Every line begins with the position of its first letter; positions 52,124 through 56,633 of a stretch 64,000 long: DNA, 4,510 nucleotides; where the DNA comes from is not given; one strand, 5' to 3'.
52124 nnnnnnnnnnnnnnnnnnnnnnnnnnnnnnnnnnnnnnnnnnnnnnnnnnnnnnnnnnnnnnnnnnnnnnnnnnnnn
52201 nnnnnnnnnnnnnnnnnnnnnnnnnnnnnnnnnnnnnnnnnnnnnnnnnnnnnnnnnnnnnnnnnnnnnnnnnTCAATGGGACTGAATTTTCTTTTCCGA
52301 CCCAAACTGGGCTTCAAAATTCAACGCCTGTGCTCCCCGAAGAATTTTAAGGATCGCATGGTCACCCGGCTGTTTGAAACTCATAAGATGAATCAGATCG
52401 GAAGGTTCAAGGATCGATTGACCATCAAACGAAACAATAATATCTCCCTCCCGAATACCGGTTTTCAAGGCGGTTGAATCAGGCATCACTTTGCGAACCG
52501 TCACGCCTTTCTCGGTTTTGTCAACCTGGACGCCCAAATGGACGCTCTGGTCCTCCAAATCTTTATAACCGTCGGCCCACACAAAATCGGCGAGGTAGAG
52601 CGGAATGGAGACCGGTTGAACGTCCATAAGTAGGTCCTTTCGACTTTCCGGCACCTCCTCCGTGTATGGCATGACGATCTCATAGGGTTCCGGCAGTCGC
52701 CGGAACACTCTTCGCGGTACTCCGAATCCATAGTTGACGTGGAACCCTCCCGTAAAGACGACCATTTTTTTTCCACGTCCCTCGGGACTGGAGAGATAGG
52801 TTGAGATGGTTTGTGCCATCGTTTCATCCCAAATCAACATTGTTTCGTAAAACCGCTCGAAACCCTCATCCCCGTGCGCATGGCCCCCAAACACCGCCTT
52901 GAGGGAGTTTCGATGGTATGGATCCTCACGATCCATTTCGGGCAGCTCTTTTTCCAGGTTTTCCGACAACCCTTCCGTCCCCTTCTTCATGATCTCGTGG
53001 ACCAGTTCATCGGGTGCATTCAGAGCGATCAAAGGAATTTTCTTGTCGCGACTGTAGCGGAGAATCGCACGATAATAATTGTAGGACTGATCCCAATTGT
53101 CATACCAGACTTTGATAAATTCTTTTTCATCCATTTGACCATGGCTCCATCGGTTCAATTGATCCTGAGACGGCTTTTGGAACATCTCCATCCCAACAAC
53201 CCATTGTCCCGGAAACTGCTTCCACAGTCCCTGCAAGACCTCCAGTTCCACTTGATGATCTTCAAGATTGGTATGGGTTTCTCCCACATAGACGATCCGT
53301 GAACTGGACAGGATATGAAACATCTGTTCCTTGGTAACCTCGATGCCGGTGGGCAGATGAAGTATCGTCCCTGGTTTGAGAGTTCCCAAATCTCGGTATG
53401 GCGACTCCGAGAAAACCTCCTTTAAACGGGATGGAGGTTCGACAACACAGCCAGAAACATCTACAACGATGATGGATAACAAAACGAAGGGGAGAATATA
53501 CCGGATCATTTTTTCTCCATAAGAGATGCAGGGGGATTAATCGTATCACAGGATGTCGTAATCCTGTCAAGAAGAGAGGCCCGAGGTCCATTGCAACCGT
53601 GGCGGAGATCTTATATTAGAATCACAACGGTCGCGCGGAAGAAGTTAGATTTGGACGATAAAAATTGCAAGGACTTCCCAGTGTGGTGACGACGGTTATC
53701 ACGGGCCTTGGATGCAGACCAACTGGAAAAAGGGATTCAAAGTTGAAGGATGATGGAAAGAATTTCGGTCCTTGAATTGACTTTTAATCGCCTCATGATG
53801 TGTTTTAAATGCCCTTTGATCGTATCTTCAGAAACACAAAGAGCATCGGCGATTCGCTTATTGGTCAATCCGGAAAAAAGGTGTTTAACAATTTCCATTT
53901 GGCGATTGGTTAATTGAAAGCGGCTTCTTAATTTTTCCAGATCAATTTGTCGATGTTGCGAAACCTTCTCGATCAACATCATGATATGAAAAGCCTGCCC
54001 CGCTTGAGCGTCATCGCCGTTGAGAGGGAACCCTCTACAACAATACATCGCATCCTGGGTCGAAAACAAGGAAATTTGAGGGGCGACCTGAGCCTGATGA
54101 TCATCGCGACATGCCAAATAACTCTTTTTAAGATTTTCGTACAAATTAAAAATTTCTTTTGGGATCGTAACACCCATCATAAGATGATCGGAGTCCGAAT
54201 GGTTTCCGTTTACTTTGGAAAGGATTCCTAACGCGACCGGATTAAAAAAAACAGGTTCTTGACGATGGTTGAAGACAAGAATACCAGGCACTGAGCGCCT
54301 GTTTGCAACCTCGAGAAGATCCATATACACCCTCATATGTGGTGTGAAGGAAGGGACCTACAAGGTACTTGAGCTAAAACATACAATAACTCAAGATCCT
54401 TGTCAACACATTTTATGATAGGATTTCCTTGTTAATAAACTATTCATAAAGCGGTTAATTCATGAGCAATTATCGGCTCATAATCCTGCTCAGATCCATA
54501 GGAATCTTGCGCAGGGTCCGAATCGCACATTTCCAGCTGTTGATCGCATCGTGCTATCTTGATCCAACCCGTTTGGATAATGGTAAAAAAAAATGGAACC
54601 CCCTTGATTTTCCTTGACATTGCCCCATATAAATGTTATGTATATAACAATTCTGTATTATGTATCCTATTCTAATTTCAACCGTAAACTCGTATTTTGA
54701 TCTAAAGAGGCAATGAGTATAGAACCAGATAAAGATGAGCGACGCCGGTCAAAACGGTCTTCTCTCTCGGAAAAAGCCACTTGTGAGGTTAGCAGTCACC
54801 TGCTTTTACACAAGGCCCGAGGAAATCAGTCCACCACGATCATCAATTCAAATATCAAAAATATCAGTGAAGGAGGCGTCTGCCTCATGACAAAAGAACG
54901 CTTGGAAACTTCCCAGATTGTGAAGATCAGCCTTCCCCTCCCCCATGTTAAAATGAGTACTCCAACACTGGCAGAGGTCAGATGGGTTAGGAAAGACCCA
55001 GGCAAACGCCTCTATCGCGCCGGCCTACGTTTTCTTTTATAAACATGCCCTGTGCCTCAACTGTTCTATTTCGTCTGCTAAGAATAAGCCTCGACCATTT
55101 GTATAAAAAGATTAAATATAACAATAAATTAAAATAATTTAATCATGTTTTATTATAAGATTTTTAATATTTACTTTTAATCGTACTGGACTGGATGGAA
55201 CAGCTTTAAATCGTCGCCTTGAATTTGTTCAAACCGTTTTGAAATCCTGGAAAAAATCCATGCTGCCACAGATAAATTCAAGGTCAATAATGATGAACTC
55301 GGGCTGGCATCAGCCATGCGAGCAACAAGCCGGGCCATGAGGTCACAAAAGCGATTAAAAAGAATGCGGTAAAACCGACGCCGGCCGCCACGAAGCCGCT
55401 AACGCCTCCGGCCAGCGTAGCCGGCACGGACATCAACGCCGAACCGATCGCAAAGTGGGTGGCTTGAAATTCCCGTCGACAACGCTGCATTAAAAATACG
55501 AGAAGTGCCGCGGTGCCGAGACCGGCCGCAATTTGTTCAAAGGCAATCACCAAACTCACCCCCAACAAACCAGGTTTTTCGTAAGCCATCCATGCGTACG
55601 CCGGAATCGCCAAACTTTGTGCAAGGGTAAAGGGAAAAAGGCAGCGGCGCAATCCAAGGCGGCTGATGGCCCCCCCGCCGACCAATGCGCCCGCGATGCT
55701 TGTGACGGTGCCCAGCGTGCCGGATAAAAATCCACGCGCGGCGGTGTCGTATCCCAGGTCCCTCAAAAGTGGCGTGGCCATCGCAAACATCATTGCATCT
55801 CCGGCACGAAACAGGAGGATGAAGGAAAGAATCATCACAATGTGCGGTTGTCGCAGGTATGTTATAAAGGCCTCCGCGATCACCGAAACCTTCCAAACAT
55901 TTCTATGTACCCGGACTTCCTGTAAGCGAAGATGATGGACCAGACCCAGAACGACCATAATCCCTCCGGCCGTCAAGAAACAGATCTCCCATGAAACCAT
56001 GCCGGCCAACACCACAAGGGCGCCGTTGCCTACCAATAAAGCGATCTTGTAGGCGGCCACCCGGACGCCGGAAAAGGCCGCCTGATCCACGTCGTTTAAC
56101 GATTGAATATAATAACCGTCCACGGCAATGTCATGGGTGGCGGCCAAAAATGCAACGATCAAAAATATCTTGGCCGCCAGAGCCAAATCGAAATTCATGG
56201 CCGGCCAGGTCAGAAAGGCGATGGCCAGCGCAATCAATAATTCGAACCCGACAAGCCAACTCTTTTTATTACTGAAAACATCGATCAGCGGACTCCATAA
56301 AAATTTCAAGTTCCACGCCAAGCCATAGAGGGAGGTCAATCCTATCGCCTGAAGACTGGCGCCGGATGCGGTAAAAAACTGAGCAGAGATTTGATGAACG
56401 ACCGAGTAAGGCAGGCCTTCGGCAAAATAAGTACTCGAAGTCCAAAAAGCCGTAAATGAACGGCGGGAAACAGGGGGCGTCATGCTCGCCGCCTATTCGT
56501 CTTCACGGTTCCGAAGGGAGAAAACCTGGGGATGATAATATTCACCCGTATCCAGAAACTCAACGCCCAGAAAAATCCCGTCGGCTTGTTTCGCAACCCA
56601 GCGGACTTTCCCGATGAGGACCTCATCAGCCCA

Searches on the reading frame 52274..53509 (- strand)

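Call 15: search_protein_families(library=pfam, proteins=[window:52274-53509:-], max_evalue=0.0001)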
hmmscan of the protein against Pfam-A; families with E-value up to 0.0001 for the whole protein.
window:52274-53509:- (411 aa): 4 families
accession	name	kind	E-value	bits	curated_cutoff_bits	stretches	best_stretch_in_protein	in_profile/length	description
PF04187.18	Cofac_haem_bdg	-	7.5e-58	196.5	27.7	1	65-268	3-213/213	Haem-binding uptake, Tiki superfamily, ChaN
PF13180.12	PDZ_2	-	2.6e-15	56.9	27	1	324-399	2-77/80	PDZ domain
PF17820.7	PDZ_6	-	3.2e-08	33.6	27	1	338-391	2-54/54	PDZ domain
PF00595.29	PDZ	-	3.1e-06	27.9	23.2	1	325-366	12-57/81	PDZ domain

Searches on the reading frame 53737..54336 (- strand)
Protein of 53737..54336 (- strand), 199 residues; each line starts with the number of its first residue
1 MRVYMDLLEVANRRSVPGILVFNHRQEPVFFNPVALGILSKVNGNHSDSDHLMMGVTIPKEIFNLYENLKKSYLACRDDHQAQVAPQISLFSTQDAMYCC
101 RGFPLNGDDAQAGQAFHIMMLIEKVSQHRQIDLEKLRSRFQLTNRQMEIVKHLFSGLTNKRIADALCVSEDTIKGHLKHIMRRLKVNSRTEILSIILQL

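Call 15: search_protein_families(library=pfam, proteins=[window:53737-54336:-], max_evalue=0.0001)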
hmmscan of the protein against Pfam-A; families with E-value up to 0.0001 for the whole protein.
window:53737-54336:- (199 aa): 1 family
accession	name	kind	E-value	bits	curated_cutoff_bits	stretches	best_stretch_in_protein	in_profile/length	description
PF00196.25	GerE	-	1e-16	60.7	23.5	1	141-193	2-54/57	Bacterial regulatory proteins, luxR family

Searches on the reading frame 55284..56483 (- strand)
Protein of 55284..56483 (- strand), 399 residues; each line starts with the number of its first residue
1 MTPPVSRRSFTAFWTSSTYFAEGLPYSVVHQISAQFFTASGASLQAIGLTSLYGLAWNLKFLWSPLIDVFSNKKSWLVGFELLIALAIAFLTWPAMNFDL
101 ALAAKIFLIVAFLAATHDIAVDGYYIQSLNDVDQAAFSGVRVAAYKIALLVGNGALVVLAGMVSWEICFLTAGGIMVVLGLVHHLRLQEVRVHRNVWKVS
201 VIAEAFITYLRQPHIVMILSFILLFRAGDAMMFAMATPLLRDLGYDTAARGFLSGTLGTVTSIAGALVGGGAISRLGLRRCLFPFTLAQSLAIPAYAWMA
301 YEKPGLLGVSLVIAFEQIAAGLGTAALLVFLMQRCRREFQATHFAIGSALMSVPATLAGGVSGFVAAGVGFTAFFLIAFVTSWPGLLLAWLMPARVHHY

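Call 15: search_protein_families(library=pfam, proteins=[window:55284-56483:-], max_evalue=0.0001)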
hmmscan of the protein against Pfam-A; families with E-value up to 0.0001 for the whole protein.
window:55284-56483:- (399 aa): 2 families
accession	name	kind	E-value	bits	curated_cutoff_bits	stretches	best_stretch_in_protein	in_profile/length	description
PF07690.21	MFS_1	-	1.9e-12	47.2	33.4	1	18-340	8-328/347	Major Facilitator Superfamily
PF13000.13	Acatn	-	1.6e-05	24.1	23.7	0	38-93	27-90/546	Acetyl-coenzyme A transporter 1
